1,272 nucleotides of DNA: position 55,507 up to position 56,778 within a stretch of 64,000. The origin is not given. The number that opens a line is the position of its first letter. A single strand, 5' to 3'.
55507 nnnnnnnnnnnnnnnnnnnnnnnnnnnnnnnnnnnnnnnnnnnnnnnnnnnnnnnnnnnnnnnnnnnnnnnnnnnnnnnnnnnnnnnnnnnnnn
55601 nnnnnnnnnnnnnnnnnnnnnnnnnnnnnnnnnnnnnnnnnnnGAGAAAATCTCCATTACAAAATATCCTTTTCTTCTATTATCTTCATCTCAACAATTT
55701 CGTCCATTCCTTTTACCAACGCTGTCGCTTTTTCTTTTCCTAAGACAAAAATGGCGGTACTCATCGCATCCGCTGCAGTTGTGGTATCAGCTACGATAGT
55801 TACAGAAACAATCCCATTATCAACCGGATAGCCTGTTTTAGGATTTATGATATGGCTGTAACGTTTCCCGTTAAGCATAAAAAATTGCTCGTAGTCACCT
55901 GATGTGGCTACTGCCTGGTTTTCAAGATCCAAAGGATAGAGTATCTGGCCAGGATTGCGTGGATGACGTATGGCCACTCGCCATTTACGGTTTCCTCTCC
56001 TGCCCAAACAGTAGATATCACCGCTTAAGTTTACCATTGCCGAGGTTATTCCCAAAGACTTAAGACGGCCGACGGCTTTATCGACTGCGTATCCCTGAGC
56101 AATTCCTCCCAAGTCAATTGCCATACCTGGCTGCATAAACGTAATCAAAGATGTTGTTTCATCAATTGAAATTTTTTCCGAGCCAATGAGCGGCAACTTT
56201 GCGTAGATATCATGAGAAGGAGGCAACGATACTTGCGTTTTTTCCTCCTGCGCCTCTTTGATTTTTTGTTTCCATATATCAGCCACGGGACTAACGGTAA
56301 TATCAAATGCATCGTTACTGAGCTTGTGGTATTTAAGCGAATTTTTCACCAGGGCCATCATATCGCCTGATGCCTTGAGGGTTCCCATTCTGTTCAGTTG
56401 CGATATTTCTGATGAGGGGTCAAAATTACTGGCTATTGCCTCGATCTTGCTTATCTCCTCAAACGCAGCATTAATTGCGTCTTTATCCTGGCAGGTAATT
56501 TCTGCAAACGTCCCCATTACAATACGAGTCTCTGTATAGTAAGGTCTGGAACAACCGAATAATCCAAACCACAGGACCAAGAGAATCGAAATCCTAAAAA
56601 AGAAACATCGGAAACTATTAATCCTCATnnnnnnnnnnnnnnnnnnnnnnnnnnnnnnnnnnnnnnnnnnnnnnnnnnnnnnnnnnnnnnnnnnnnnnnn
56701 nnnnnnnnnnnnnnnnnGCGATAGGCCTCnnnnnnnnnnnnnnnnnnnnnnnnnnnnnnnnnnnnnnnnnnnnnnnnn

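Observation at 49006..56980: kdp operon with a c-di-AMP riboswitch, embedded apbE, and a kinase-less KdpD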

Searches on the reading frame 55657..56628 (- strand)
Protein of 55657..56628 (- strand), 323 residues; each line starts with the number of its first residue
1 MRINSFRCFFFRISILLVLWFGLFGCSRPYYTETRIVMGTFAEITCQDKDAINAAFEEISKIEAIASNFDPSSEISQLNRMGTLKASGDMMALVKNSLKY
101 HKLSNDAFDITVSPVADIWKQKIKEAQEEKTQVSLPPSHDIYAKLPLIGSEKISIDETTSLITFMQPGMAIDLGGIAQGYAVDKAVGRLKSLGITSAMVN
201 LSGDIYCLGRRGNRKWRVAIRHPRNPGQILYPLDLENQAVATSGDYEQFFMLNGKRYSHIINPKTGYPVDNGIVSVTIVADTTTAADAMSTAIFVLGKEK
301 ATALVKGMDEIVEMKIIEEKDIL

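Call 4: search_protein_families(library=pfam, proteins=[window:55657-56628:-], max_evalue=0.01)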
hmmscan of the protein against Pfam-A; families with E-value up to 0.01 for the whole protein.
window:55657-56628:- (323 aa): 1 family
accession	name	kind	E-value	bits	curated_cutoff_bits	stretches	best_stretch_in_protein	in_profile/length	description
PF02424.20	ApbE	-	7.1e-86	288.5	25.6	1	38-309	1-259/266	ApbE family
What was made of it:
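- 55657..56628 (-): apbE: FAD:protein FMN transferase, predicted lipoprotein (lipobox LFGC, Cys26). This is the inserted segment. Call 4: PF02424, 288 bits.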

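Call 8: find_homologous_proteins(query=window:55657-56628:-)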
Query window:55657-56628:- (323 aa): 6346 proteins with E <= 0.001 among 8000 candidates; the best 120 are listed.
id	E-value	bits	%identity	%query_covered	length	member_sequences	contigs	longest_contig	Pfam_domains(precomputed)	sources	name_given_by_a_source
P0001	7.3e-183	625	100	89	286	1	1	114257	PF02424.21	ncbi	ncbi:MAG: FAD:protein FMN transferase [Candidatus Omnitrophota bacterium]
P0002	1.9e-159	548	87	89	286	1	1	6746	PF02424.21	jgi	jgi:thiamine biosynthesis lipoprotein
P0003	2.6e-144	498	72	96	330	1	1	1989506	PF02424.21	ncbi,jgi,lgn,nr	ncbi:FAD:protein FMN transferase [bacterium]|jgi:thiamine biosynthesis lipoprotein|nr:FAD:protein FM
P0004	4.2e-124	432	61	98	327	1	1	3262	PF02424.21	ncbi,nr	ncbi:FAD:protein FMN transferase [bacterium]|nr:FAD:protein FMN transferase [bacterium]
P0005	3.6e-123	429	61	99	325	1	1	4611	PF02424.21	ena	-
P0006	2.3e-121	423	63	99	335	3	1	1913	PF02424.21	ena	-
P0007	4.3e-121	422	61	97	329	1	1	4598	PF02424.21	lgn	-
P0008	1.1e-120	421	62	97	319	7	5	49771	PF02424.21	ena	-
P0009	1.6e-120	420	65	94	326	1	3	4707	PF02424.21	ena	-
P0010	2.5e-120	420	61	98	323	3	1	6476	PF02424.21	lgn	-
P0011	5.9e-120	418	63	94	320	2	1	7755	PF02424.21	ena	-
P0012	1.5e-119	417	61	95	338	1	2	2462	PF02424.21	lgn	-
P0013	1.9e-118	413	60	96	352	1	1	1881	PF02424.21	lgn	-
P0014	1.1e-117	411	62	95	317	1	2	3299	PF02424.21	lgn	-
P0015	1.5e-117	410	67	88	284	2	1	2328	PF02424.21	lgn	-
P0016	1.7e-117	410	62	92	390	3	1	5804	PF02424.21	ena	-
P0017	1.9e-117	410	62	92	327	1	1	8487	PF02424.21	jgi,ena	-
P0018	6.6e-117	408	61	97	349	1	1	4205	PF02424.21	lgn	-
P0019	1.2e-116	407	58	98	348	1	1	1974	PF02424.21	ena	-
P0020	3.4e-116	406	63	92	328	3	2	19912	PF02424.21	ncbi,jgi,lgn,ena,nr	ncbi:MAG: hypothetical protein A3H41_01975 [Omnitrophica WOR_2 bacterium RIFCSPLOWO2_02_FULL_45_28]|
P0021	8.1e-116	405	61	95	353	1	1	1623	PF02424.21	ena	-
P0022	1.2e-115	404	59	96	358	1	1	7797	PF02424.21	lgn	-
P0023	1.5e-114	401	60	95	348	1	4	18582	PF02424.21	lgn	-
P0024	4.2e-114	399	59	96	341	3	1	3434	PF02424.21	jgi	jgi:thiamine biosynthesis lipoprotein ApbE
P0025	6.4e-114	399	59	94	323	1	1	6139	PF02424.21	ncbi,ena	-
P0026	1.1e-113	398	58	97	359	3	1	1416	PF02424.21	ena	-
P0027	5.8e-113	395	64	89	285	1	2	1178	PF02424.21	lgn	-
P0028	1.6e-111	391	56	97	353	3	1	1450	PF02424.21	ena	-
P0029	7.6e-111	388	64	89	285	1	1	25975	PF02424.21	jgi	jgi:thiamine biosynthesis lipoprotein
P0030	8.2e-111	388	58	95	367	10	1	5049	PF02424.21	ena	-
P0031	1.0e-110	388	63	89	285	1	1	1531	PF02424.21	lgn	-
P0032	1.3e-110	388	62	88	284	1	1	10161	PF02424.21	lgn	-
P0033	1.4e-110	388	62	87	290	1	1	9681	PF02424.21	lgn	-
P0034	1.7e-110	387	56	93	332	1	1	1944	PF02424.21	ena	-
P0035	2.7e-110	387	62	88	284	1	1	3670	PF02424.21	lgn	-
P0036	7.7e-110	385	57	94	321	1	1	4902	PF02424.21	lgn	-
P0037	1.1e-109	385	58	90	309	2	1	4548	PF02424.21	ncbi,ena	-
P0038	1.5e-109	384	58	94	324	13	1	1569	PF02424.21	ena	-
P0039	3.2e-109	383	58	93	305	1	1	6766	PF02424.21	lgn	-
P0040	3.9e-109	383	56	98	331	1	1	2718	PF02424.21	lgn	-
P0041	1.8e-107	377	58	91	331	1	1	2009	PF02424.21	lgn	-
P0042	4.6e-107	376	59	91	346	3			PF02424.21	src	-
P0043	7.1e-107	375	56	95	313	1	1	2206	PF02424.21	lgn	-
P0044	8.2e-105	369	55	94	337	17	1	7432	PF02424.21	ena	-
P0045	1.1e-104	368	56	95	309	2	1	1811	PF02424.21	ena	-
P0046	5.7e-103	363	58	87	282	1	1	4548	PF02424.21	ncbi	ncbi:MAG: FAD:protein FMN transferase [Candidatus Omnitrophota bacterium]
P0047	5.7e-103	363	59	87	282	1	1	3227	PF02424.21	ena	-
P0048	7.8e-103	362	58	87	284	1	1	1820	PF02424.21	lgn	-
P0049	1.2e-102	362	59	87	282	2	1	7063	PF02424.21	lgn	-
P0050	4.2e-102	360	59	87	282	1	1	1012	PF02424.21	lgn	-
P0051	5.6e-102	359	59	87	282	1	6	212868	PF02424.21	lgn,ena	-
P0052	1.6e-99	351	70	72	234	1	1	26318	PF02424.21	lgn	-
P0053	7.0e-92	326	50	100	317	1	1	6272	PF02424.21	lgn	-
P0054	2.6e-90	321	49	93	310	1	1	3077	PF02424.21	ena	-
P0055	1.9e-89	318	51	90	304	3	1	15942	PF02424.21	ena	-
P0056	3.2e-89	317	51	92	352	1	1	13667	PF02424.21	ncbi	-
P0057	1.4e-88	315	48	96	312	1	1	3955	PF02424.21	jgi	-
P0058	6.0e-88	313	49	96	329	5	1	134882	PF02424.21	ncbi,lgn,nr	ncbi:MAG: FAD:protein FMN transferase [Candidatus Omnitrophota bacterium]|nr:FAD:protein FMN transfe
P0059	1.9e-87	312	52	88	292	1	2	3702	PF02424.21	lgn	-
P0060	3.5e-87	311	52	88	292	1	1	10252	PF02424.21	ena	-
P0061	6.4e-87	310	47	100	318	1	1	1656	PF02424.21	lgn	-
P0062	2.5e-86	308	49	98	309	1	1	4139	PF02424.21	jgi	jgi:FAD:protein FMN transferase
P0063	6.3e-86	307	47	93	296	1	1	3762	PF02424.21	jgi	-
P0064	2.4e-85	305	48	92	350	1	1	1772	PF02424.21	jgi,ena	-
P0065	1.3e-84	302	50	92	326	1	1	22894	PF02424.21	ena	-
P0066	1.8e-84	302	50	95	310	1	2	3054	PF02424.21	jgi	-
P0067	2.6e-84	301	48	90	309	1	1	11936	PF02424.21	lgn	-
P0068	3.3e-84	301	50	92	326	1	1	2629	PF02424.21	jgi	-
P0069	1.1e-83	299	47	99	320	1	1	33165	PF02424.21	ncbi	ncbi:FAD:protein FMN transferase [Candidatus Omnitrophota bacterium]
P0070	1.2e-83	299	46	99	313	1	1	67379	PF02424.21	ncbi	ncbi:MAG: FAD:protein FMN transferase [Candidatus Omnitrophota bacterium]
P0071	1.2e-83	299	50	92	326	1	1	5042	PF02424.21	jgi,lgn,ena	-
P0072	1.3e-83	299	45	90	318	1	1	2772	PF02424.21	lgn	-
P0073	1.4e-83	299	49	94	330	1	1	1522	PF02424.21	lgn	-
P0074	1.5e-83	299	47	88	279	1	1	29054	PF02424.21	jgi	-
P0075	2.2e-83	298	44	98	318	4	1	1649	PF02424.21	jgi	-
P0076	1.1e-82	296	45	98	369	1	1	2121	PF02424.21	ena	-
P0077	4.2e-82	294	47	91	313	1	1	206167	PF02424.21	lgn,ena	-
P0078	2.6e-81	291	49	96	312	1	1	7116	PF02424.21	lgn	-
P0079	2.6e-81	291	47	95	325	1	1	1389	PF02424.21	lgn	-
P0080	3.1e-81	291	48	90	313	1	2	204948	PF02424.21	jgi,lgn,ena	-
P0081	3.8e-81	291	49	85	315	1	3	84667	PF02424.21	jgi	-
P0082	8.5e-81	290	47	94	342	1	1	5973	PF02424.21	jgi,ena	-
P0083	1.2e-80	289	59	70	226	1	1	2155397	PF02424.21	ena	-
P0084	1.3e-80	289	48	88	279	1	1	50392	PF02424.21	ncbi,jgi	-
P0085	1.4e-80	289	50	83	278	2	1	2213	PF02424.21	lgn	-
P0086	1.6e-80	289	49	90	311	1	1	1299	PF02424.21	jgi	jgi:thiamine biosynthesis lipoprotein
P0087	1.7e-80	289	48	85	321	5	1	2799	PF02424.21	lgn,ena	-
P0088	3.0e-80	288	45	98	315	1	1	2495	PF02424.21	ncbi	ncbi:MAG: FAD:protein FMN transferase [Candidatus Omnitrophota bacterium]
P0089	3.6e-80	288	46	96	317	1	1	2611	PF02424.21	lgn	-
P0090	4.2e-80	288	45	98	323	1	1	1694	PF02424.21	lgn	-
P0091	4.7e-80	287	46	98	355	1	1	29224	PF02424.21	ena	-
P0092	4.8e-80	287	44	93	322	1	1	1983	PF02424.21,PF27030.1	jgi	jgi:thiamine biosynthesis lipoprotein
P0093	4.9e-80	287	49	96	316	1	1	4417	PF02424.21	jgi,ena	-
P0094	6.4e-80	287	46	96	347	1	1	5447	PF02424.21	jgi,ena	-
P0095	7.1e-80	287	46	95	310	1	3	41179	PF02424.21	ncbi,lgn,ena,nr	ncbi:MAG TPA: FAD:protein FMN transferase [Candidatus Omnitrophica bacterium]|nr:FAD:protein FMN tra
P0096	1.2e-79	286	47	87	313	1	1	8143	PF02424.21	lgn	-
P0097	1.3e-79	286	46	100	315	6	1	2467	PF02424.21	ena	-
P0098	1.9e-79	285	47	95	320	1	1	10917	PF02424.21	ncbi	ncbi:FAD:protein FMN transferase, partial [Candidatus Omnitrophota bacterium]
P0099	2.9e-79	285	47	93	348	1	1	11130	PF02424.21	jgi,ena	-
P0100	5.0e-79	284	44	94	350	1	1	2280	PF02424.21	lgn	-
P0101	7.2e-79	283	48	90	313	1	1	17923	PF02424.21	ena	-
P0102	7.4e-79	283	46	92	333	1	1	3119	PF02424.21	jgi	-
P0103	1.2e-78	283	44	98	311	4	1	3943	PF02424.21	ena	-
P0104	1.2e-78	283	48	93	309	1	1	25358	PF02424.21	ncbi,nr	ncbi:MAG: FAD:protein FMN transferase [Candidatus Omnitrophica bacterium]|nr:FAD:protein FMN transfe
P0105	1.2e-78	283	47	96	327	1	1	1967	PF02424.21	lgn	-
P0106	1.3e-78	283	47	92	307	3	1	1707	PF02424.21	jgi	-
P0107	2.0e-78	282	48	91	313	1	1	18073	PF02424.21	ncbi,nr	ncbi:MAG: FAD:protein FMN transferase [Candidatus Omnitrophota bacterium]|nr:FAD:protein FMN transfe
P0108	2.6e-78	282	46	96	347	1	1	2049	PF02424.21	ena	-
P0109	2.7e-78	282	51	83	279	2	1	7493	PF02424.21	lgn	-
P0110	2.8e-78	282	46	96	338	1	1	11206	PF02424.21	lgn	-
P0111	4.7e-78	281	48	91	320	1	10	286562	PF02424.21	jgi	-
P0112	4.7e-78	281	43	99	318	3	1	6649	PF02424.21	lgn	-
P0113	5.0e-78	281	44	92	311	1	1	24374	PF02424.21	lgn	-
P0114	6.0e-78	280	47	92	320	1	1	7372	PF02424.21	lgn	-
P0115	6.7e-78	280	44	100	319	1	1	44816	PF02424.21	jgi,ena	-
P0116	8.4e-78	280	47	96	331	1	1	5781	PF02424.21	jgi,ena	-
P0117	9.6e-78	280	45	95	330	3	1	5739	PF02424.21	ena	-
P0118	9.8e-78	280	49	87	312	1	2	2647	PF02424.21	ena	-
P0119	1.0e-77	280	48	90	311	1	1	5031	PF02424.21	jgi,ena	-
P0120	1.0e-77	280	48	90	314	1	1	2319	PF02424.21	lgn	-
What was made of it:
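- NCBI annotated a shorter 286-aa product starting at Met38 (call 8).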

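Call 10: find_related_loci(query=window:55657-56628:-, collection=genome_contigs, flank=10000)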
Query window:55657-56628:- (323 aa) in genome_contigs; peptide patterns used: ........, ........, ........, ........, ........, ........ (x = any residue, [..] = any of these).
57 stretches matched a pattern; 35 encode a relative of the query (tblastn E <= 1e-3); 35 distinct loci.
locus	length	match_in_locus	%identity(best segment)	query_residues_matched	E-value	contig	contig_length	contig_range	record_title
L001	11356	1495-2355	43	15-306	1e-72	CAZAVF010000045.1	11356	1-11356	MAG TPA_asm: uncultured Planctomycetales bacterium isolate SRP278314_co1_201 genome assembly, contig: NODE_7122_length_1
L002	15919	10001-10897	43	9-305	3e-71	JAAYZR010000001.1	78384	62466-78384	MAG: Candidatus Undivivens industriae isolate AS06rmzACSIP_339 552_AS06, whole genome shotgun sequence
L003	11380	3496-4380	41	23-310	1e-63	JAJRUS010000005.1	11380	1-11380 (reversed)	MAG: bacterium isolate Dive96_bin10.214 k141_444013, whole genome shotgun sequence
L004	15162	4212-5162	37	8-318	6e-55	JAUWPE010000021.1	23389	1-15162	MAG: Candidatus Cloacimonadota bacterium isolate CSMAG_2468 CSMAG_2468_k141_200485_length_23389_cov_19.0000, whole genom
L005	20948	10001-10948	37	23-322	5e-54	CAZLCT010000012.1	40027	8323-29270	MAG TPA_asm: uncultured bacterium isolate binchicken_co256_57 genome assembly, contig: NODE_1343_length_40027_cov_5.4959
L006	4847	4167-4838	44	25-254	1e-53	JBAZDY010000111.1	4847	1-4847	MAG: Candidatus Omnitrophota bacterium isolate SO_2017_LW3_111 NODE_65979_length_4847_cov_3.129661_LW162_2017, whole gen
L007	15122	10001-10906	36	11-318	2e-53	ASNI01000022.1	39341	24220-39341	Cloacimonetes bacterium SCGC AAA252-N17 A252N17DRAFT_contig_21_0.22_C, whole genome shotgun sequence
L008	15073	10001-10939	35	1-321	3e-52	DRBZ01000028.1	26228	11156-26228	MAG TPA_asm: Candidatus Cloacimonadota bacterium isolate HyVt-24 Ga0136651_10000308, whole genome shotgun sequence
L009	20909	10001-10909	34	13-320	2e-52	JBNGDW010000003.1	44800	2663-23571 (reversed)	MAG: Candidatus Cloacimonadia bacterium isolate E05-045 bin57.fa-3, whole genome shotgun sequence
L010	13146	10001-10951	34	8-318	2e-51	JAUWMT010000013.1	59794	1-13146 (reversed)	MAG: Candidatus Cloacimonadota bacterium isolate CSMAG_2405 CSMAG_2405_k141_267590_length_59794_cov_15.9889, whole genom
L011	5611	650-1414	33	52-310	2e-48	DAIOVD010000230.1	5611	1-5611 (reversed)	MAG TPA_asm: Catalimonadaceae bacterium isolate CTOTU18311 NODE_19023_length_5611_cov_11.052736, whole genome shotgun se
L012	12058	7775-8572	36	30-297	5e-48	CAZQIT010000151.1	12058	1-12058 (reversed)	MAG TPA_asm: uncultured Nitrospirota bacterium isolate binchicken_co203_446 genome assembly, contig: k141_2957496, whole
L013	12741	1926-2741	36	32-299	6e-47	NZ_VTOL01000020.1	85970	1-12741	Dyadobacter sp. 3J3 NODE_20, whole genome shotgun sequence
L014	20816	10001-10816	35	32-299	4e-46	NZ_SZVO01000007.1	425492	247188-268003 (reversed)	Dyadobacter frigoris strain AR-3-8 contig7, whole genome shotgun sequence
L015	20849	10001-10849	34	34-323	1e-45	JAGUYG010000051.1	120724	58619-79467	MAG: Ignavibacteriales bacterium isolate DeMMO6_2 c_000000038769, whole genome shotgun sequence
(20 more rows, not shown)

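Call 13: find_encoding_contigs(protein=P0003, flank=10000, max_places=2)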
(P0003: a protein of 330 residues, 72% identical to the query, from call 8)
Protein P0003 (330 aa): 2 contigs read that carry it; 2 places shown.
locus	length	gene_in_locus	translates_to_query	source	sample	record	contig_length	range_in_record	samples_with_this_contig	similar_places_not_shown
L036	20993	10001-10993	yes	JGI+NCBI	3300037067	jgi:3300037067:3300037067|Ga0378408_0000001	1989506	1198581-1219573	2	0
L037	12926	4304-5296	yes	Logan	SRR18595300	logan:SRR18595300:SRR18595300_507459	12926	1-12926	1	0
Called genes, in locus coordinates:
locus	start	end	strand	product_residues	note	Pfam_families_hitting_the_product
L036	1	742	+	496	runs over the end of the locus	PF00478:IMPDH, PF00571:CBS, PF03060:NMO, PF01070:FMN_dh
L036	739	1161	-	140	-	PF07238:PilZ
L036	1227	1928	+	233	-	PF04893:Yip1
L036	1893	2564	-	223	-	PF00702:Hydrolase, PF13419:HAD_2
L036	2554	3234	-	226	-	PF04493:Endonuclease_5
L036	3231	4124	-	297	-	PF02574:S-methyl_trans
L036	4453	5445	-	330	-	PF01073:3Beta_HSD, PF01370:Epimerase, PF02719:Polysacc_synt_2, PF04321:RmlD_sub_bind, PF16363:GDP_Man_Dehyd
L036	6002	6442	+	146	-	PF27226:AF_1845 (weak)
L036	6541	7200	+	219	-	PF13181:TPR_8 (faint), PF09976:TPR_21, PF13428:TPR_14 (faint), PF13525:YfiO (weak), PF13432:TPR_16 (faint), PF13424:TPR_12 (faint), PF00515:TPR_1 (faint), PF13174:TPR_6 (weak), +1 more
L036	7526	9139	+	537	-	PF13372:Alginate_exp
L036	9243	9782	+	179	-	PF00156:Pribosyltran, PF14681:UPRTase (weak)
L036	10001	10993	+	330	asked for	PF02424:ApbE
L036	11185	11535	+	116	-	PF13630:SdpI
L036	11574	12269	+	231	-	PF00072:Response_reg, PF00486:Trans_reg_C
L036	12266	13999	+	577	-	PF13589:HATPase_c_3 (faint), PF16736:sCache_like, PF02743:dCache_1, PF23846:Cache_WalK, PF00672:HAMP, PF00512:HisKA, PF02518:HATPase_c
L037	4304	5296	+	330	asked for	PF02424:ApbE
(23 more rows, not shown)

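Call 14: find_encoding_contigs(protein=P0020, flank=10000, max_places=2)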
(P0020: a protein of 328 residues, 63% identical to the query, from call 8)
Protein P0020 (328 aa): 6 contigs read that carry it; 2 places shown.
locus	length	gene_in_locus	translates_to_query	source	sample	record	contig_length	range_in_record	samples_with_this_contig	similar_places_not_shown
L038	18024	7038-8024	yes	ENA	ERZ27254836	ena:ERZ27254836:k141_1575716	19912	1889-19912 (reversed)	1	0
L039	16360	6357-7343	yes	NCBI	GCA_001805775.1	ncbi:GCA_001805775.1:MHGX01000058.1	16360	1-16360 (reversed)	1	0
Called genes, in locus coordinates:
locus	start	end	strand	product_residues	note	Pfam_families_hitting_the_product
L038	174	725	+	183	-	PF01476:LysM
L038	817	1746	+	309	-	PF01695:IstB_IS21 (weak), PF02562:PhoH, PF13245:AAA_19 (weak), PF13604:AAA_30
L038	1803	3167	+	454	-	-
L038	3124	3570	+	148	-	PF02130:YbeY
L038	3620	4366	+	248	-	PF11967:RecO_N, PF02565:RecO_C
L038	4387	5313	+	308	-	PF01210:NAD_Gly3P_dh_N (weak), PF02558:ApbA, PF03807:F420_oxidored (weak), PF08546:ApbA_C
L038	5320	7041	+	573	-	PF14716:HHH_8, PF14520:HHH_5 (weak), PF14791:DNA_pol_B_thumb, PF02811:PHP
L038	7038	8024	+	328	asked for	PF02424:ApbE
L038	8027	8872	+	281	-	PF10418:DHODB_Fe-S_bind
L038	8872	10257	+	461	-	PF14691:Fer4_20, PF01262:AlaDh_PNT_C (faint), PF01266:DAO (faint), PF07992:Pyr_redox_2, PF12831:FAD_oxidored (faint), PF13450:NAD_binding_8 (weak), PF13738:Pyr_redox_3 (weak), PF00070:Pyr_redox, +1 more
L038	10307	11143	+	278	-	PF02548:Pantoate_transf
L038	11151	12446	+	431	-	PF00587:tRNA-synt_2b, PF03129:HGTP_anticodon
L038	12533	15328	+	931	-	PF01326:PPDK_N, PF00391:PEP-utilizers, PF02896:PEP-utilizers_C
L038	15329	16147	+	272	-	PF00140:Sigma70_r1_2, PF04542:Sigma70_r2, PF04539:Sigma70_r3, PF04545:Sigma70_r4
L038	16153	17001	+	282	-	PF00532:Peripla_BP_1, PF13407:Peripla_BP_4, PF13377:Peripla_BP_3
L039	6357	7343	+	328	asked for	PF02424:ApbE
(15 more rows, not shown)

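Call 15: find_encoding_contigs(protein=P0051, flank=10000, max_places=2)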
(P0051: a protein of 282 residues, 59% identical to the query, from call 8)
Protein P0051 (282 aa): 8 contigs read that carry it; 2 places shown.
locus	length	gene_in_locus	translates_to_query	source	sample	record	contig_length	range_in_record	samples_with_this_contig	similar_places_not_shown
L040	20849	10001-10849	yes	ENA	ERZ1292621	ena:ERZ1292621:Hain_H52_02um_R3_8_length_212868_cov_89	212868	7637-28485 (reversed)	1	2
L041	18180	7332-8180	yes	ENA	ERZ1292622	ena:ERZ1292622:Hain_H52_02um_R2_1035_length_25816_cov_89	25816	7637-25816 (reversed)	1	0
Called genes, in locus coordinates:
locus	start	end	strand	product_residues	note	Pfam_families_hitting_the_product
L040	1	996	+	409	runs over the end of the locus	PF13393:tRNA-synt_His, PF00587:tRNA-synt_2b, PF03129:HGTP_anticodon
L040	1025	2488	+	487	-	-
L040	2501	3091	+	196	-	PF01476:LysM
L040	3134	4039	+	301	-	PF01695:IstB_IS21 (weak), PF02562:PhoH, PF13604:AAA_30, PF13245:AAA_19 (weak)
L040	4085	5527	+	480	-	PF07698:7TM-7TMR_HD, PF01966:HD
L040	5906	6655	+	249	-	PF11967:RecO_N, PF02565:RecO_C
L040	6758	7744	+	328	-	PF01210:NAD_Gly3P_dh_N (faint), PF02558:ApbA, PF03807:F420_oxidored, PF08546:ApbA_C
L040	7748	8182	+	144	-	-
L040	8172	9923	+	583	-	PF14520:HHH_5 (faint), PF14716:HHH_8, PF14791:DNA_pol_B_thumb, PF01876:RNase_P_p30 (weak), PF02811:PHP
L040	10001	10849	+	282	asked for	PF02424:ApbE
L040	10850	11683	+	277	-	PF10418:DHODB_Fe-S_bind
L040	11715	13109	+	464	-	PF14691:Fer4_20, PF01262:AlaDh_PNT_C (faint), PF07992:Pyr_redox_2, PF12831:FAD_oxidored (faint), PF13450:NAD_binding_8 (weak), PF13738:Pyr_redox_3 (faint), PF00070:Pyr_redox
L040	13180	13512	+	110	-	PF02663:FmdE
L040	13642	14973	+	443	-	PF04060:FeS, PF03599:CdhD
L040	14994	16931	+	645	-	PF00111:Fer2, PF17650:RACo_linker, PF17651:Raco_middle, PF14574:RACo_C_ter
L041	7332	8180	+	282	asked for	PF02424:ApbE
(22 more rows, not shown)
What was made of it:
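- ApbE orthologues at 60-72% identity sit in other contexts (calls 13-15).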

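Call 16: find_related_loci(query=window:55657-56628:-, collection=metagenome_contigs, flank=10000)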
Query window:55657-56628:- (323 aa) in metagenome_contigs; peptide patterns used: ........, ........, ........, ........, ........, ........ (x = any residue, [..] = any of these).
82 stretches matched a pattern; 48 encode a relative of the query (tblastn E <= 1e-3); 48 distinct loci.
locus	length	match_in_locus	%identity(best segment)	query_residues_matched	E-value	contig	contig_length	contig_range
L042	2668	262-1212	64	3-317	7e-137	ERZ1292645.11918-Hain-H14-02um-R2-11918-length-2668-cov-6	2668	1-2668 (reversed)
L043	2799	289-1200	65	19-322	5e-135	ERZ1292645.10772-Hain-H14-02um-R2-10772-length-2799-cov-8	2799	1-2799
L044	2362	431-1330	46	16-322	1e-87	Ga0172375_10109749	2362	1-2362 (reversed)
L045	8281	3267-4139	45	23-322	6e-78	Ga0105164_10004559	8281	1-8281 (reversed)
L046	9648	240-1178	43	10-317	1e-72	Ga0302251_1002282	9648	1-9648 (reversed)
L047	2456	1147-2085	43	10-317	3e-74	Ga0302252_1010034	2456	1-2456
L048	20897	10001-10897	43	10-305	3e-72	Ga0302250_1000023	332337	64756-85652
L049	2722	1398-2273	38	10-299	2e-61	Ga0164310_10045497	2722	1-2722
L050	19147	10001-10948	37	23-322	4e-54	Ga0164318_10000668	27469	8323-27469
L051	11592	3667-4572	36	11-318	1e-53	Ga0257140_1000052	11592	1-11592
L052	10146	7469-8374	36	11-318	1e-53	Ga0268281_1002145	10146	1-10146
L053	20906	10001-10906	36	11-318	1e-53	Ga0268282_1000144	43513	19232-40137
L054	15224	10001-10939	35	1-321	2e-52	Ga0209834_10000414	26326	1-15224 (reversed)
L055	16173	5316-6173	37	27-319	2e-51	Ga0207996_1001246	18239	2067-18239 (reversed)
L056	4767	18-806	38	47-321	3e-49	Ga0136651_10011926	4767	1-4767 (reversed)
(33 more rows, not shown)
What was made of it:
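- Tried and rejected: Scanned genome_contigs and metagenome_contigs with ApbE (calls 10, 16).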
